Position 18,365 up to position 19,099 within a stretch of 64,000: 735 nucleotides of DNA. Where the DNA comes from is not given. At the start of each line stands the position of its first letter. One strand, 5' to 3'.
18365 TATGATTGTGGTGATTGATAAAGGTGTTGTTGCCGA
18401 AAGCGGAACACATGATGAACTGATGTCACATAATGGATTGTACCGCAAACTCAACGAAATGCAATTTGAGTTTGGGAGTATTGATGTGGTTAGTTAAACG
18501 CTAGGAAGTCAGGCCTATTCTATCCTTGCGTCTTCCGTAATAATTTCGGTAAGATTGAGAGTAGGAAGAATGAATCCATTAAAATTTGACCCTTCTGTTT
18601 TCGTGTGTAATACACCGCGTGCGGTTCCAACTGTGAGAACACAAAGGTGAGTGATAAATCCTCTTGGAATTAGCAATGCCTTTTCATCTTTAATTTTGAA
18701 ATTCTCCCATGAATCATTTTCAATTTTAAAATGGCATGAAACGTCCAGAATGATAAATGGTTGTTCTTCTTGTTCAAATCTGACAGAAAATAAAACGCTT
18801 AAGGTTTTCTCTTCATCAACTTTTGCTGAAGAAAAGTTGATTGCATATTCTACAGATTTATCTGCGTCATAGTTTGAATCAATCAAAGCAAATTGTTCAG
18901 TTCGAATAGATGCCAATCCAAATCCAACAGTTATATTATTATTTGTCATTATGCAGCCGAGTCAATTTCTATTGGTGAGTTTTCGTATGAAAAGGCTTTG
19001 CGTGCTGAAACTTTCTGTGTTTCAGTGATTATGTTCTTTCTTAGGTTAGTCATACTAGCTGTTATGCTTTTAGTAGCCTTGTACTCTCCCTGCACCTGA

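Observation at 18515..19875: Toxin-antitoxin-chaperone (TAC)-like triplet in a Bacteroidota chromosome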

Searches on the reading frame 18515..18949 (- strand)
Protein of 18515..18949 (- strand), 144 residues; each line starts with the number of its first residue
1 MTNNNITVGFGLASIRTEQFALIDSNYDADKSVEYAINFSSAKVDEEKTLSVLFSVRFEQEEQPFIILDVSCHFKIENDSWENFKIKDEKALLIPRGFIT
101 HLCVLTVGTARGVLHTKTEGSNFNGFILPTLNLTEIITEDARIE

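Call 4: search_protein_families(library=pfam, proteins=[window:18515-18949:-], max_evalue=1)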
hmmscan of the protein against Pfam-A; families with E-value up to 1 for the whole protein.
window:18515-18949:- (144 aa): 0 families

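Call 5: search_protein_families(library=ncbifam, proteins=[window:18515-18949:-], max_evalue=1)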
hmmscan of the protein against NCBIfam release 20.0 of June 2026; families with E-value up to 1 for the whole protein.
window:18515-18949:- (144 aa): 0 families

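Call 7: search_protein_families(library=padloc, proteins=[window:18515-18949:-], max_evalue=1)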
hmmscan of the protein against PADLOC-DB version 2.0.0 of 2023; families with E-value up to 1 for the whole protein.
window:18515-18949:- (144 aa): 3 families
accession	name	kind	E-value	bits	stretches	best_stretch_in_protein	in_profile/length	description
PDLC04763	PDC-M64C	-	2e-11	42.5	1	11-139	12-142/146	-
PDLC04072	PD-T4-9_C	-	4.7e-06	24.8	1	14-136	7-124/135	-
PDLC04071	PD-T4-9_C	-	6.2e-05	21.3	1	14-85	7-78/130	-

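Call 13: find_homologous_proteins(query=window:18518-18949:-, max_evalue=0.001)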
Query window:18518-18949:- (144 aa): 104 proteins with E <= 0.001 among 113 candidates.
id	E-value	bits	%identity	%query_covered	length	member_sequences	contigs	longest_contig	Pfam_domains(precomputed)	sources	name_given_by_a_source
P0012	1.3e-88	312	100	100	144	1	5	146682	-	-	-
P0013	4.9e-60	219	67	99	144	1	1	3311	-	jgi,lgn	-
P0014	1.2e-55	205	67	94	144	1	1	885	-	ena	-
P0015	2.1e-48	182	56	98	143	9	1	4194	-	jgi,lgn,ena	jgi:hypothetical protein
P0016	1.5e-45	172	55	100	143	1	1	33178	-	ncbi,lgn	ncbi:MAG: hypothetical protein V4643_06310 [Bacteroidota bacterium]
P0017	4.3e-45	171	55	100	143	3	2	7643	-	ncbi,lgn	-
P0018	1.7e-44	169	55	100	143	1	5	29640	-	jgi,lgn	jgi:hypothetical protein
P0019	1.7e-44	169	54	100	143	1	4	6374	-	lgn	-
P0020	1.6e-43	166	55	100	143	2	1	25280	-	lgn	-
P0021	2.9e-43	165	52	95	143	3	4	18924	-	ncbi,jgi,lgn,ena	jgi:hypothetical protein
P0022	5.6e-43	164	51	97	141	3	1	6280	-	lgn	-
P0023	8.0e-42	160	54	95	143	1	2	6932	-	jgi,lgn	jgi:hypothetical protein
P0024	4.0e-41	158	47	97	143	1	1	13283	-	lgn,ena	-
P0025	2.7e-40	155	50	98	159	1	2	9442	-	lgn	-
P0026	1.2e-35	140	47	94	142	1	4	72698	-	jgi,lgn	jgi:hypothetical protein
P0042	1.8e-31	127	43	99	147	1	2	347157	-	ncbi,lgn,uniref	ncbi:hypothetical protein [Gracilimonas sp.]|uniref:hypothetical protein n=1 Tax=Gracilimonas sp. Ta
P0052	2.5e-30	123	44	92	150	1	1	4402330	-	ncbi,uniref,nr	ncbi:hypothetical protein [Solitalea lacus]|uniref:hypothetical protein n=1 Tax=Solitalea lacus TaxI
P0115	6.8e-14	70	30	92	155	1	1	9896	-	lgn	-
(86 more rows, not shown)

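Call 16: search_solved_structures(query=A2, max_evalue=10, show_alignments=2)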
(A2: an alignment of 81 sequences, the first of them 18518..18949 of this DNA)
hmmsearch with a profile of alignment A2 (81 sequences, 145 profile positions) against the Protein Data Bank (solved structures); distinct sequences matched with E-value up to 10: 0.

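Call 24: find_encoding_contigs(protein=P0012, flank=3000, max_places=8)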
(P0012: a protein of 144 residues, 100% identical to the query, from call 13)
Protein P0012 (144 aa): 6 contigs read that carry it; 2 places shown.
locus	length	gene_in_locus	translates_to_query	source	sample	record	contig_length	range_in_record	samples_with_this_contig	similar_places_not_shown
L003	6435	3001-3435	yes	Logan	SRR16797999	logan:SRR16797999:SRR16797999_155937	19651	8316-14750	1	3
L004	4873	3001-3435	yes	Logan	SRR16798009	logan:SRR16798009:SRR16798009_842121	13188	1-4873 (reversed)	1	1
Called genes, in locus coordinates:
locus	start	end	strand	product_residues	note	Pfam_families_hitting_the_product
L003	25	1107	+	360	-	PF01571:GCV_T, PF08669:GCV_T_C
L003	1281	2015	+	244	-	PF04029:2-ph_phosp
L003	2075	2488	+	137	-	-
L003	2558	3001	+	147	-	PF01381:HTH_3, PF13443:HTH_26 (weak)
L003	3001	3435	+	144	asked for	-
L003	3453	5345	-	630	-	PF00664:ABC_membrane, PF02463:SMC_N (faint), PF00005:ABC_tran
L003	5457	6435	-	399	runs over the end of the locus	PF05222:AlaDh_PNT_N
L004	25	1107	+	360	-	PF01571:GCV_T, PF08669:GCV_T_C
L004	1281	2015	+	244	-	PF04029:2-ph_phosp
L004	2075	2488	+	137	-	-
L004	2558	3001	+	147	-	PF01381:HTH_3, PF13443:HTH_26 (weak)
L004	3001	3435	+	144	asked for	-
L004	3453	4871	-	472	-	?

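Call 26: predict_structure(alignment_id=A2)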
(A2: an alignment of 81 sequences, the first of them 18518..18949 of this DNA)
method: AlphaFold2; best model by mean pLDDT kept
length: 144 residues; sequences in the alignment: 81
mean_pLDDT: 93.6   pTM: 0.86
mean pLDDT of the five models: 93.6, 92.6, 92.6, 92.6, 89.7
residues with pLDDT >= 90: 134; 70-90: 4; 50-70: 3; < 50: 3
segments of 3 or more residues with pLDDT < 50: 1-3
pLDDT, mean of each block of 10 residues (from residue 1): 65 98 95 95 96 98 97 97 92 96 98 97 93 94 94
secondary structure, 60 per line:
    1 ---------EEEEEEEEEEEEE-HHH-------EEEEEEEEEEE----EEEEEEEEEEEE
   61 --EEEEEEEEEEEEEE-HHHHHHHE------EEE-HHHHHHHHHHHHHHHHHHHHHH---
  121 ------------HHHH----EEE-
elements in order: E10-22 E34-44 E49-60 E63-76 H78-84 E92-94 H96-117 H133-136 E141-143

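Call 30: fold_search(model_id=the predicted structure, library=pdb)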
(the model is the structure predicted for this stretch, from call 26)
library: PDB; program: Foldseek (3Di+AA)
matches with E <= 10: 1121; with E <= 0.001: 7
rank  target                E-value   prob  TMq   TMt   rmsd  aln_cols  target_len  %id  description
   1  5mtw_C                2.2e-04  1.00  0.48  0.50   5.2       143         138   12  Mycobacterium tuberculosis Rv1957 SecB-like chaperone in complex with a ChAD peptide from Rv1956 HigA1 antitoxin (released 2018-10-24)
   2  1fx3_C                2.7e-04  1.00  0.56  0.57   4.6       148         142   12  CRYSTAL STRUCTURE OF H. INFLUENZAE SECB (released 2000-12-06)
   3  1qyn_B                2.9e-04  1.00  0.57  0.61   4.7       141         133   13  Crystal Structure of SecB from Escherichia coli (released 2003-12-09)
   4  1qyn_C                2.9e-04  1.00  0.56  0.60   4.3       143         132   14  Crystal Structure of SecB from Escherichia coli (released 2003-12-09)
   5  1qyn_A                2.9e-04  1.00  0.57  0.60   4.2       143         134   15  Crystal Structure of SecB from Escherichia coli (released 2003-12-09)
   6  1qyn_D                3.2e-04  1.00  0.56  0.59   4.5       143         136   14  Crystal Structure of SecB from Escherichia coli (released 2003-12-09)
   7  5mtw_D                3.2e-04  1.00  0.53  0.55   4.4       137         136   12  Mycobacterium tuberculosis Rv1957 SecB-like chaperone in complex with a ChAD peptide from Rv1956 HigA1 antitoxin (released 2018-10-24)
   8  2o2a_A                1.0e-03  0.97  0.29  0.32   9.3       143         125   12  The crystal structure of a protein of unknown function from Streptococcus agalactiae (released 2006-12-26)
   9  5mtw_A                1.1e-03  1.00  0.50  0.52   4.6       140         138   14  Mycobacterium tuberculosis Rv1957 SecB-like chaperone in complex with a ChAD peptide from Rv1956 HigA1 antitoxin (released 2018-10-24)
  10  2o2a_B                1.2e-03  1.00  0.40  0.44   7.8       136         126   15  The crystal structure of a protein of unknown function from Streptococcus agalactiae (released 2006-12-26)
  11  1fx3_B                1.4e-03  1.00  0.58  0.56   4.5       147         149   11  CRYSTAL STRUCTURE OF H. INFLUENZAE SECB (released 2000-12-06)
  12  2o2a_D                1.4e-03  0.93  0.28  0.31   9.7       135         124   12  The crystal structure of a protein of unknown function from Streptococcus agalactiae (released 2006-12-26)
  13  5mtw_B                2.0e-03  1.00  0.44  0.45   6.0       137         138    8  Mycobacterium tuberculosis Rv1957 SecB-like chaperone in complex with a ChAD peptide from Rv1956 HigA1 antitoxin (released 2018-10-24)
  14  1ozb_C                2.2e-03  1.00  0.44  0.46   5.9       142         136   13  Crystal Structure of SecB complexed with SecA C-terminus (released 2003-10-14)
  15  2hng                  6.6e-03  0.99  0.39  0.43   6.4       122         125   15  The Crystal Structure of Protein of Unknown Function SP1558 from Streptococcus pneumoniae (released 2006-08-15)
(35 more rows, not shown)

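Call 34: find_encoding_contigs(protein=P0052, flank=3500, max_places=2)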
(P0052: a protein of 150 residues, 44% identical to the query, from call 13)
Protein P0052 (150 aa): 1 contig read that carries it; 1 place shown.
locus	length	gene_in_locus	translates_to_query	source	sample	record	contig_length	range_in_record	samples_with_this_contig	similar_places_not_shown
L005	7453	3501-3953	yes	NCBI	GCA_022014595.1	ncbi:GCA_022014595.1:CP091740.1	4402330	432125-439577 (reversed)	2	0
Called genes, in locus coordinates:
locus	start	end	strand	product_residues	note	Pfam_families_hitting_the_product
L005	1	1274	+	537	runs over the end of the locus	PF12161:HsdM_N, PF07669:Eco57I (weak), PF02384:N6_Mtase, PF05175:MTS (weak)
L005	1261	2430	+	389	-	PF01420:Methylase_S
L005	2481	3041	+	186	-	-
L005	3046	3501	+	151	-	PF01381:HTH_3, PF13443:HTH_26 (weak), PF15943:YdaS_toxin (weak)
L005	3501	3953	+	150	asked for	-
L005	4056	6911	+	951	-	PF04313:HSDR_N, PF04851:ResIII, PF00270:DEAD, PF18766:SWI2_SNF2, PF22679:T1R_D3-like, PF12008:EcoR124_C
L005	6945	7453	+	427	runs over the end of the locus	PF16872:putAbiC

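Call 35: find_encoding_contigs(protein=P0042, flank=3500, max_places=2)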
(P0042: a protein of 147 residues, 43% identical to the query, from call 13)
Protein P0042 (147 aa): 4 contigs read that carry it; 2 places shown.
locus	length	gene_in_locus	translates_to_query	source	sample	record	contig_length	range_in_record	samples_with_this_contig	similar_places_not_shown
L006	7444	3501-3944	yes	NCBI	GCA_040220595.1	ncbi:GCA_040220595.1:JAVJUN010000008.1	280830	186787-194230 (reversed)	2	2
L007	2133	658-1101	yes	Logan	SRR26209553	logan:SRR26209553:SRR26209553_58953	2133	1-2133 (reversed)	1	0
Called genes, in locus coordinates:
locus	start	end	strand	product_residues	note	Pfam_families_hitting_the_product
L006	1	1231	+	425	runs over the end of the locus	PF00989:PAS, PF08448:PAS_4 (faint), PF13426:PAS_9, PF08447:PAS_3, PF07536:HWE_HK (faint), PF07568:HisKA_2, PF02518:HATPase_c (faint)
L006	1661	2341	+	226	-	-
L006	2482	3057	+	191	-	-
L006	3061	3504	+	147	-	PF13443:HTH_26, PF01381:HTH_3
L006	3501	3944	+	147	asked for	-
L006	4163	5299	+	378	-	PF00903:Glyoxalase, PF14696:Glyoxalase_5, PF13669:Glyoxalase_4, PF00903:Glyoxalase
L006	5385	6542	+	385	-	PF20510:HgmA_N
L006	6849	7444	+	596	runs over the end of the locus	PF17899:Peptidase_M61_N, PF05299:Peptidase_M61, PF13180:PDZ_2 (weak)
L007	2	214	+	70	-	?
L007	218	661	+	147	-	PF13443:HTH_26, PF01381:HTH_3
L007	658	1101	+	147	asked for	-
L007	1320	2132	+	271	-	?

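Call 36: find_encoding_contigs(protein=P0115, flank=3500, max_places=2)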
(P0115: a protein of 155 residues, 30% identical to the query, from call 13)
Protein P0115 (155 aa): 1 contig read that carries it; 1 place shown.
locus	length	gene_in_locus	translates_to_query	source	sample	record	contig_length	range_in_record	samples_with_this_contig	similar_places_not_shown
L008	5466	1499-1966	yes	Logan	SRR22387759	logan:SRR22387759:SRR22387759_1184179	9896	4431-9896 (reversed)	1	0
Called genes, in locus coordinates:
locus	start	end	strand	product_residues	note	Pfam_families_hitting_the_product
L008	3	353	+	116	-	?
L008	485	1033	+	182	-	-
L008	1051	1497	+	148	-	PF13443:HTH_26 (weak), PF01381:HTH_3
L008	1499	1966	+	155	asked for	-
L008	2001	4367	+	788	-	PF04313:HSDR_N (faint), PF00270:DEAD, PF04851:ResIII, PF18766:SWI2_SNF2, PF00271:Helicase_C (weak), PF08463:EcoEI_R_C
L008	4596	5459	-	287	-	PF02633:Creatininase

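Call 48: search_protein_families(library=padloc, proteins=[L005:2481-3041:+, L006:2482-3057:+, L008:485-1033:+, L005:3501-3953:+, L005:3046-3501:+], max_evalue=0.1)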
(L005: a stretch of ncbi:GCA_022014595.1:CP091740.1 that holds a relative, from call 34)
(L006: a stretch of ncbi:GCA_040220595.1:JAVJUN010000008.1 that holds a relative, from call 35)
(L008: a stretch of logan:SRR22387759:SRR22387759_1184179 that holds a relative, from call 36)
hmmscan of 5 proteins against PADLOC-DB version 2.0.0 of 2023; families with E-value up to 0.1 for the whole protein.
L005:2481-3041:+ (186 aa): 3 families
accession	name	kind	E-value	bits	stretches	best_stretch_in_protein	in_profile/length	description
PDLC04756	PDC-M64B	-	8.2e-08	30.5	1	122-172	85-135/160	-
PDLC04752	PDC-M64A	-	0.0037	15.2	1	119-184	95-164/174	-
PDLC04755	PDC-M64B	-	0.0057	14.7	1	101-172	71-142/166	-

L006:2482-3057:+ (191 aa): 2 families
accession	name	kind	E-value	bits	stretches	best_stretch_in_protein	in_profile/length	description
PDLC04756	PDC-M64B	-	0.00077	17.6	1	125-174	85-134/160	-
PDLC04752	PDC-M64A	-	0.008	14.1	1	103-185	80-162/174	-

L008:485-1033:+ (182 aa): 4 families
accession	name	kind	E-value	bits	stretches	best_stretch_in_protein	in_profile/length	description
PDLC04756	PDC-M64B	-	1.5e-06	26.5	1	117-168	84-135/160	-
PDLC04755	PDC-M64B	-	0.00018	19.6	1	121-152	95-126/166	-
PDLC04752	PDC-M64A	-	0.0031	15.5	1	116-151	96-131/174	-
PDLC04753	PDC-M64B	-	0.019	12.6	1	117-152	96-133/176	-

L005:3501-3953:+ (150 aa): 2 families
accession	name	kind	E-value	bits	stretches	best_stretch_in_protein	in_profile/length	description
PDLC04763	PDC-M64C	-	6.9e-12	44.1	1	11-138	13-142/146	-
PDLC02027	Cas2d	-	0.011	14.2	1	15-52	27-64/89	-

L005:3046-3501:+ (151 aa): 15 families
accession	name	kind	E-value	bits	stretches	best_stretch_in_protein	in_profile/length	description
PDLC04760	PDC-M64C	-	2.5e-16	57.8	1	28-103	14-89/93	-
PDLC04757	PDC-M64B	-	8.1e-13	46.5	1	29-103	18-92/128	-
PDLC04758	PDC-M64B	-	8.3e-13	46.9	1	20-110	11-99/123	-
PDLC04775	PDC-M69A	-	2e-10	39.2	1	41-95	8-62/113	-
PDLC04761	PDC-M64C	-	3e-09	35.3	1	35-104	28-97/100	-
PDLC04759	PDC-M64B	-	2.6e-08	32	1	27-110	13-95/135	-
PDLC02926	HTH_VI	-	1.2e-06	26.7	1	45-96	2-57/92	-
PDLC04762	PDC-M64C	-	6e-06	24.3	1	40-103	27-90/97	-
PDLC03665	Control_protein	-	0.00048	18.4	1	47-99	14-68/77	control protein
PDLC03982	PD-Lambda-2_B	-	0.0021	15.4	1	45-95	64-113/402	-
PDLC03536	REase_II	-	0.0038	14.9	1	49-110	19-80/237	Type II restriction enzyme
PDLC01737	TnsB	-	0.0043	13.5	1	25-91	35-99/621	TnsB_0_V-K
PDLC03946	RmrA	-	0.0057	13.4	1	52-93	14-55/357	-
PDLC03666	Control_protein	-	0.013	13.9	1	49-99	15-65/77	control protein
PDLC04142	capH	-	0.018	14.1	1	47-111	12-73/103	capH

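Call 54: search_protein_families(library=phrogs, proteins=[L005:2481-3041:+, L006:2482-3057:+, L008:485-1033:+, window:18518-18949:-], max_evalue=0.1)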
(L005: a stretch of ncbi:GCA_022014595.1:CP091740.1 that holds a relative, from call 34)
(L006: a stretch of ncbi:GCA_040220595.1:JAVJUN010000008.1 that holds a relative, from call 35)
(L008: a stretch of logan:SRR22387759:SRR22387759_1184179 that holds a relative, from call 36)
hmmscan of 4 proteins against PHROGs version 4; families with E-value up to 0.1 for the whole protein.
L005:2481-3041:+ (186 aa): 2 families
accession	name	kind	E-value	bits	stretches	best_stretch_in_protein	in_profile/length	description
phrog_11077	-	unknown function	0.035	15.3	1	18-57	38-76/93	-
phrog_34815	-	unknown function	0.093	13.2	0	19-48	52-81/224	-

L006:2482-3057:+ (191 aa): 0 families

L008:485-1033:+ (182 aa): 0 families

window:18518-18949:- (144 aa): 0 families

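Call 55: find_related_loci(query=A2, collection=genome_contigs, flank=6000)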
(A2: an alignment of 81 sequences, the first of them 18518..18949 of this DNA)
Query A2 (144 aa) in genome_contigs; peptide patterns used: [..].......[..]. (x = any residue, [..] = any of these).
51 stretches matched a pattern; 47 encode a relative of the query (tblastn E <= 1e-3); 47 distinct loci.
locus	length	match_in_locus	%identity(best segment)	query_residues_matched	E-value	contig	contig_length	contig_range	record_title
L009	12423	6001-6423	53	3-143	4e-52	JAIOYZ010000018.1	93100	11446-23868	MAG: Bacteroidia bacterium isolate Tobar12.5m-G26 Tobar12-5m-20mill-C69, whole genome shotgun sequence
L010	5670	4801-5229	56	1-144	5e-51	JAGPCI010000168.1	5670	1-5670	MAG: Bacteroidia bacterium isolate Gw_SlAct_bin_24 Gw_SlAct_61982_length_5670_cov_5.861988, whole genome shotgun sequenc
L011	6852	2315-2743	55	1-144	1e-50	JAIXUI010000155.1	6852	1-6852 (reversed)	MAG: Bacteroidetes bacterium isolate D1_MAG_00013 pond_D1_MAG_00013_000000000139, whole genome shotgun sequence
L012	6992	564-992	55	1-144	1e-50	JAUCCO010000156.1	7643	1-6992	MAG: Bacteroidia bacterium isolate R4x_41d_il_Bin1.24 NODE_3616_length_7643_cov_5.196231, whole genome shotgun sequence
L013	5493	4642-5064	52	4-144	2e-49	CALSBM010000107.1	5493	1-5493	MAG: Chitinophaga pinensis isolate JJ-MIS3-109-5-m1-bin356 genome assembly, contig: JJ-MIS3-109-C1394, whole genome shot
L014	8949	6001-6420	50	5-144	1e-46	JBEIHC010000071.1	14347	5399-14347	MAG: Bacteroidia bacterium isolate Sample-102-S76-bin-180 Sample_102_S76-bin_180-k141_1669024, whole genome shotgun sequ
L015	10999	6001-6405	48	4-140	1e-40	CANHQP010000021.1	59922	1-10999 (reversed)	MAG: Flavobacteriia bacterium isolate RE-26jul17-152 genome assembly, contig: RE-26jul17-C482, whole genome shotgun sequ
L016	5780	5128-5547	43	1-141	5e-39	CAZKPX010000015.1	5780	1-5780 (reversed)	MAG TPA_asm: uncultured Candidatus Saccharibacteria bacterium isolate SRP344714_co2_351 genome assembly, contig: NODE_36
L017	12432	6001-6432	45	1-144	2e-38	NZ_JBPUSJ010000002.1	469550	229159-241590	Carboxylicivirga taeanensis strain MEBiC 08903 c_000000000002, whole genome shotgun sequence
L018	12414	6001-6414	44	1-140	3e-38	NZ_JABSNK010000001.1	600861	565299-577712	Flavobacterium sp. 28A Ga0416760_01, whole genome shotgun sequence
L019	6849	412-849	46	1-140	3e-38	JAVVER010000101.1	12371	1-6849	MAG: Vicingaceae bacterium isolate TamC13-26 NODE_4270_length_12371_cov_7.593050, whole genome shotgun sequence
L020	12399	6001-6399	47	8-141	1e-37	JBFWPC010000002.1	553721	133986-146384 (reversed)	MAG: Cyclobacteriaceae bacterium isolate CA_2019_TPBF_150 NODE_111_length_553721_cov_11.109779_TPBF, whole genome shotgu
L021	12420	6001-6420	45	1-141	7e-38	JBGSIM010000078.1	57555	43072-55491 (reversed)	MAG: Cyclobacteriaceae bacterium isolate JTS-AC130 k141_2199821, whole genome shotgun sequence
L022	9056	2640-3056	44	1-140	3e-37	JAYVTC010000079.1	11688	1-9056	MAG: Cyclobacteriaceae bacterium isolate GL74_DN_metabinner_5 GL74_DN_metabinner_5_78, whole genome shotgun sequence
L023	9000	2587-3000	44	1-140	3e-37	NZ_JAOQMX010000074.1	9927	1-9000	Flavobacterium sp. 7A Ga0416759_074, whole genome shotgun sequence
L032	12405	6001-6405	43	4-140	1e-34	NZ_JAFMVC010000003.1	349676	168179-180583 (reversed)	Carboxylicivirga sp. A043 3_length=349677, whole genome shotgun sequence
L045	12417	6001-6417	40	6-144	1e-29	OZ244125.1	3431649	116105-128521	MAG: Balneola sp. isolate e96deac7-8453-4d32-8f01-8d8ded761fbe genome assembly, chromosome: 1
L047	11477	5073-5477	42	8-140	8e-30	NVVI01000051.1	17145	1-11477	MAG: Flavobacteriales bacterium isolate NORP67 Contig_source1383C_6006, whole genome shotgun sequence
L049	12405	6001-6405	37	8-144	2e-28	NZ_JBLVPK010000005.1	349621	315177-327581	Flavobacterium sp. LB2P74 L08_5, whole genome shotgun sequence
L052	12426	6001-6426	38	1-144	2e-26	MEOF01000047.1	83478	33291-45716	MAG: Bacteroidetes bacterium GWF2_33_38 gwf2_scaffold_437, whole genome shotgun sequence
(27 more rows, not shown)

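Call 62: search_protein_families(library=pfam, alignment_id=A6, max_evalue=0.00001)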
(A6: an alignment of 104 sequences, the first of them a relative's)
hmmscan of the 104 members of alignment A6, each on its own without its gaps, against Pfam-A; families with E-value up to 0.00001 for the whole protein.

A. member 1, L009:2204-3097:- (297 aa): 0 families

B. families by the number of members that match (of 104 scanned): 122 families (the first 25 are shown)
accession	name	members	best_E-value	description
PF04851.21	ResIII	13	1.8e-41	Type III restriction enzyme, res subunit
PF18766.7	SWI2_SNF2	12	3e-79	SWI2/SNF2 ATPase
PF00270.35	DEAD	11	3.3e-12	DEAD/DEAH box helicase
PF04313.20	HSDR_N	10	2e-48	Type I restriction enzyme R protein N terminus (HSDR_N)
PF22679.2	T1R_D3-like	9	9.8e-61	Type I restriction enzyme subunit R domain 3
PF12008.13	EcoR124_C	7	5.2e-72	Type I restriction and modification enzyme - subunit R C terminal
PF01420.25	Methylase_S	7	1.4e-46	Type I restriction modification DNA specificity domain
PF02384.22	N6_Mtase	6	4.2e-114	N-6 DNA Methylase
PF12161.14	HsdM_N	5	4.9e-22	HsdM N-terminal domain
PF18962.6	Por_Secre_tail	4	7e-14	Secretion system C-terminal sorting domain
PF07669.17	Eco57I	3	6.6e-49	Eco57I restriction-modification methylase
PF08463.15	EcoEI_R_C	3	2.9e-41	EcoEI R protein C-terminal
PF13304.12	AAA_21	3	7.5e-34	AAA domain, putative AbiEii toxin, Type IV TA system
PF00248.27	Aldo_ket_red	2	8.1e-57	Aldo/keto reductase family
PF08843.17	AbiEii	2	7.3e-13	Nucleotidyl transferase AbiEii toxin, Type IV TA system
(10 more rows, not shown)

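Call 83: search_dna_similar(query=L005:2481-3041:+, collection=plasmids, mode=protein, max_evalue=0.001, max_rows=15)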
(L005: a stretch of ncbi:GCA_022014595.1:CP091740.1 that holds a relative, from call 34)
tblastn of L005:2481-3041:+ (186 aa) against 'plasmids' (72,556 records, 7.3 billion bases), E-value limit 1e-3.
Records with a match: 3; places in all: 3; records where one place covers at least 80% of the query: 3.
Best place of each record, by identity: <60% 3.
By first word of the organism name: Persicobacter 1; Bacteroides 1; Phocaeicola 1.
By predicted mobility (MOB-suite, as given by PLSDB): non-mobilizable 2; conjugative 1.
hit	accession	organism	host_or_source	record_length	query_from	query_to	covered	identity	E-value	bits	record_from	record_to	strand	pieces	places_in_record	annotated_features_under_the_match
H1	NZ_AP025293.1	Persicobacter psychrovividus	-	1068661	1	181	97%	43.6%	2e-39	149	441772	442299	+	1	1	none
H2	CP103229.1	Bacteroides faecis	Homo sapiens,cell culture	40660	1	181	97%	41.3%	2e-29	120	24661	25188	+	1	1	hypothetical protein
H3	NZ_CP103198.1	Phocaeicola vulgatus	Homo sapiens,cell culture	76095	12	181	91%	39.9%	3e-27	114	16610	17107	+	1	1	hypothetical protein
